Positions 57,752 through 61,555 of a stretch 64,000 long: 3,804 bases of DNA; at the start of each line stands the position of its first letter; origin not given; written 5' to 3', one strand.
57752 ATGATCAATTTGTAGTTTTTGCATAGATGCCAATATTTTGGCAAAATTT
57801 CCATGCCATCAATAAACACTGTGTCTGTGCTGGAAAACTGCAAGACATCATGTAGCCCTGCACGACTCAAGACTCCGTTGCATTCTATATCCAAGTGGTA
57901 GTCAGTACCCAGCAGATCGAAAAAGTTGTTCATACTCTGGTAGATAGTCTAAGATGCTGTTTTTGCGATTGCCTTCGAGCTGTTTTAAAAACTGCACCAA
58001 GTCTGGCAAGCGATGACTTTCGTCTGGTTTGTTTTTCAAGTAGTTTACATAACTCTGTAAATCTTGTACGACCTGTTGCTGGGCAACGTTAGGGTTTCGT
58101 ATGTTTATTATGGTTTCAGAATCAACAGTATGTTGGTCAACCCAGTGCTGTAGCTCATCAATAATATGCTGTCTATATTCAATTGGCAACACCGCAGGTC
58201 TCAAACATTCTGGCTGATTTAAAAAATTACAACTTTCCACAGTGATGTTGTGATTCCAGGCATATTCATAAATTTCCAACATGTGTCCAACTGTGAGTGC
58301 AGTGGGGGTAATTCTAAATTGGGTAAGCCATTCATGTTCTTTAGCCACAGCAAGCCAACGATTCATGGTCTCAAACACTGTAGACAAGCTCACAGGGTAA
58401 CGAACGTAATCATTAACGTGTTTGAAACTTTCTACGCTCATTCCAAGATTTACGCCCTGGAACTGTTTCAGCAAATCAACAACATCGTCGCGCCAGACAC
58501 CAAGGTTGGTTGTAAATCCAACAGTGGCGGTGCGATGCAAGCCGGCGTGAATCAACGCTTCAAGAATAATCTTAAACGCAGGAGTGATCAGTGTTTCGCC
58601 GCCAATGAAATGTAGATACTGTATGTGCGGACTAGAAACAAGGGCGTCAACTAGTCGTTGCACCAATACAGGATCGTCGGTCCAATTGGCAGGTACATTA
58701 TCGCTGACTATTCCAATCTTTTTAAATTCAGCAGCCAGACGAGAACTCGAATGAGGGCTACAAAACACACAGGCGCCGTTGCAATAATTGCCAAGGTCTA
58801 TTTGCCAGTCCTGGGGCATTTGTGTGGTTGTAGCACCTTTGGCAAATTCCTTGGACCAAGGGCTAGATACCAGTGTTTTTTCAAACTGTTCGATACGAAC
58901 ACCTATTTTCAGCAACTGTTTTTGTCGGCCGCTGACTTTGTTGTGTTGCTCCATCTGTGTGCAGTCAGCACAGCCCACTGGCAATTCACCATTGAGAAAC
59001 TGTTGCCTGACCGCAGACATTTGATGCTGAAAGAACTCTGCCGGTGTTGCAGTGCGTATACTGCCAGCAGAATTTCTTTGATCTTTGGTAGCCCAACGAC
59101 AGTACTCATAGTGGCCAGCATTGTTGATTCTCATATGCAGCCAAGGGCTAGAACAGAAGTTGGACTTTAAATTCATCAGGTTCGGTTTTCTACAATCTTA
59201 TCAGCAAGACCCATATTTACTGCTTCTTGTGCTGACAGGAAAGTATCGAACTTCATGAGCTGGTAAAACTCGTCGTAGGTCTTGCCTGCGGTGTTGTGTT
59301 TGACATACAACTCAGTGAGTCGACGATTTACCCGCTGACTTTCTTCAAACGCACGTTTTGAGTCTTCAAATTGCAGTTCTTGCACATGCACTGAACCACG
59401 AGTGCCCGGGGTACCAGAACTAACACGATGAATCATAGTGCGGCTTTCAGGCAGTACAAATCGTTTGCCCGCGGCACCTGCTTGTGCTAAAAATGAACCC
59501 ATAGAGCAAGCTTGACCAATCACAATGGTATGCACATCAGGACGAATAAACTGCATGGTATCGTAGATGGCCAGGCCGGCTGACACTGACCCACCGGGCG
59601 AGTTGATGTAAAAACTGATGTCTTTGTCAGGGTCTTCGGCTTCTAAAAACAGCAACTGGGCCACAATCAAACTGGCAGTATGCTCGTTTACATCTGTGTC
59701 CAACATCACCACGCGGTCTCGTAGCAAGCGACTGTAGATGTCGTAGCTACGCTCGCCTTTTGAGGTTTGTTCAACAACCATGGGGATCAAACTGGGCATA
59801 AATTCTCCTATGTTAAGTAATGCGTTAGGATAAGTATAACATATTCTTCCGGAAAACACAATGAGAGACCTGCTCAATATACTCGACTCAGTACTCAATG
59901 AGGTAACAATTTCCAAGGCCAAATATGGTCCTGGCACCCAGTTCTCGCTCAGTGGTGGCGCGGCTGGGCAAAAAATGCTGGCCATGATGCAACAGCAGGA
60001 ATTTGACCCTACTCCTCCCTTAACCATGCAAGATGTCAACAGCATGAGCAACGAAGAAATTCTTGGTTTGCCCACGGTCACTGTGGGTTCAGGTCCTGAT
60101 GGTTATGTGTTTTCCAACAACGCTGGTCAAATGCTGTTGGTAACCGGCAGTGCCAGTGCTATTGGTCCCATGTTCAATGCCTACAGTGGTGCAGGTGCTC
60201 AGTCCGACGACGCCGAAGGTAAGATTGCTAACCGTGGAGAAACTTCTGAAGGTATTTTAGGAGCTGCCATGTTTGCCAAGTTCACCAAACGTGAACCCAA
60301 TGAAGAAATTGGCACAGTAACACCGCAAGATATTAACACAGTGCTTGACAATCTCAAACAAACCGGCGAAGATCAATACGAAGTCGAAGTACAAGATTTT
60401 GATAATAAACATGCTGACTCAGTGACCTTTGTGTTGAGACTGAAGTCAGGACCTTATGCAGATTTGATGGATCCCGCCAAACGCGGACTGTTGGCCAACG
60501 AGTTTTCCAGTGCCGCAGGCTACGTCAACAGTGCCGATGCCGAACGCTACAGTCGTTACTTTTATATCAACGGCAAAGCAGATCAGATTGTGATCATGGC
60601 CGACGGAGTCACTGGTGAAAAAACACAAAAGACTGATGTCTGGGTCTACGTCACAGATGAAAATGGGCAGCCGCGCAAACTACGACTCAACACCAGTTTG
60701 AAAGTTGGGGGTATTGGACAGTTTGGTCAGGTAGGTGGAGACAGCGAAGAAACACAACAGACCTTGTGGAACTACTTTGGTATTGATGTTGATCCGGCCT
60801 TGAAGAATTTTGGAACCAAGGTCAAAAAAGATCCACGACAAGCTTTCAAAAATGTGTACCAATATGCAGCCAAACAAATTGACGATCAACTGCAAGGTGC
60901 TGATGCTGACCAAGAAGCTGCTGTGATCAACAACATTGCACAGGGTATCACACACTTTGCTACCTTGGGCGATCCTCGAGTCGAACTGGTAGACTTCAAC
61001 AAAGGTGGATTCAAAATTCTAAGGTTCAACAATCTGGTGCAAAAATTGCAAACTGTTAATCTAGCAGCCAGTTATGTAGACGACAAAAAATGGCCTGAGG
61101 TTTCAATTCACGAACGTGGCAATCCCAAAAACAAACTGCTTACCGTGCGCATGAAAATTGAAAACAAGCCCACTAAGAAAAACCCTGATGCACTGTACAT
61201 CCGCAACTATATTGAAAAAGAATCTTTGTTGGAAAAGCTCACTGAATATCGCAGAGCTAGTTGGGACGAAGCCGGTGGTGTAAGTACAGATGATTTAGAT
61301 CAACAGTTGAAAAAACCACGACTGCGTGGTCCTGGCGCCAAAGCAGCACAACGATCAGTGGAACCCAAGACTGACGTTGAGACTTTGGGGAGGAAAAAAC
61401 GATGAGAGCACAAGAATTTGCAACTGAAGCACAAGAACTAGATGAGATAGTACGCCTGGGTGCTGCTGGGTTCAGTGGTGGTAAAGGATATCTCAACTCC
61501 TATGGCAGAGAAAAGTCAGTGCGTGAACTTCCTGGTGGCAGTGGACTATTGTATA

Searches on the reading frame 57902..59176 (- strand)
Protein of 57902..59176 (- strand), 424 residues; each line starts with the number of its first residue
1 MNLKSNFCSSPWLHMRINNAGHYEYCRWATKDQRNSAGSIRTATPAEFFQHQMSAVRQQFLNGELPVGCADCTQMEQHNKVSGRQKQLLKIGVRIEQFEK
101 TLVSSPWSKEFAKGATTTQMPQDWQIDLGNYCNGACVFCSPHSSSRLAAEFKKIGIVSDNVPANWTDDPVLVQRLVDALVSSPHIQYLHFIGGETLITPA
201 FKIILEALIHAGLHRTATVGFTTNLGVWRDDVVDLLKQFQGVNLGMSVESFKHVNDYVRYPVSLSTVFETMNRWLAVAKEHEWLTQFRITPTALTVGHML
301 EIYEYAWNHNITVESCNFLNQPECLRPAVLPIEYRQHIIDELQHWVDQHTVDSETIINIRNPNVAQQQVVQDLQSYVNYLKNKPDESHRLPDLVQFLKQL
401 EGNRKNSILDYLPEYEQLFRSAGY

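Call 9: search_protein_families(library=phrogs, proteins=[window:57902-59176:-], max_evalue=0.00001)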
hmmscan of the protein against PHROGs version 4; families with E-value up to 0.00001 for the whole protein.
window:57902-59176:- (424 aa): 2 families
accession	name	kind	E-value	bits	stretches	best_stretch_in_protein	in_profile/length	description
phrog_1802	-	other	3.9e-10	40.2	1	115-292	37-208/556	radical SAM domain-containing protein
phrog_14086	-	other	2.7e-06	28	0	119-303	84-259/353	radical SAM domain-containing protein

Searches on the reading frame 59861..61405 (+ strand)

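Call 9: search_protein_families(library=phrogs, proteins=[window:59861-61405:+], max_evalue=0.00001)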
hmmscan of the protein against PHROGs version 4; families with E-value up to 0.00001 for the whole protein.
window:59861-61405:+ (514 aa): 2 families
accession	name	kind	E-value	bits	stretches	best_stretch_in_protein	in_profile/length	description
phrog_3560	-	unknown function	3.3e-33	116.1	1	123-460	96-428/433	-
phrog_33928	-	unknown function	1.5e-14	55.1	1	120-362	5-249/378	-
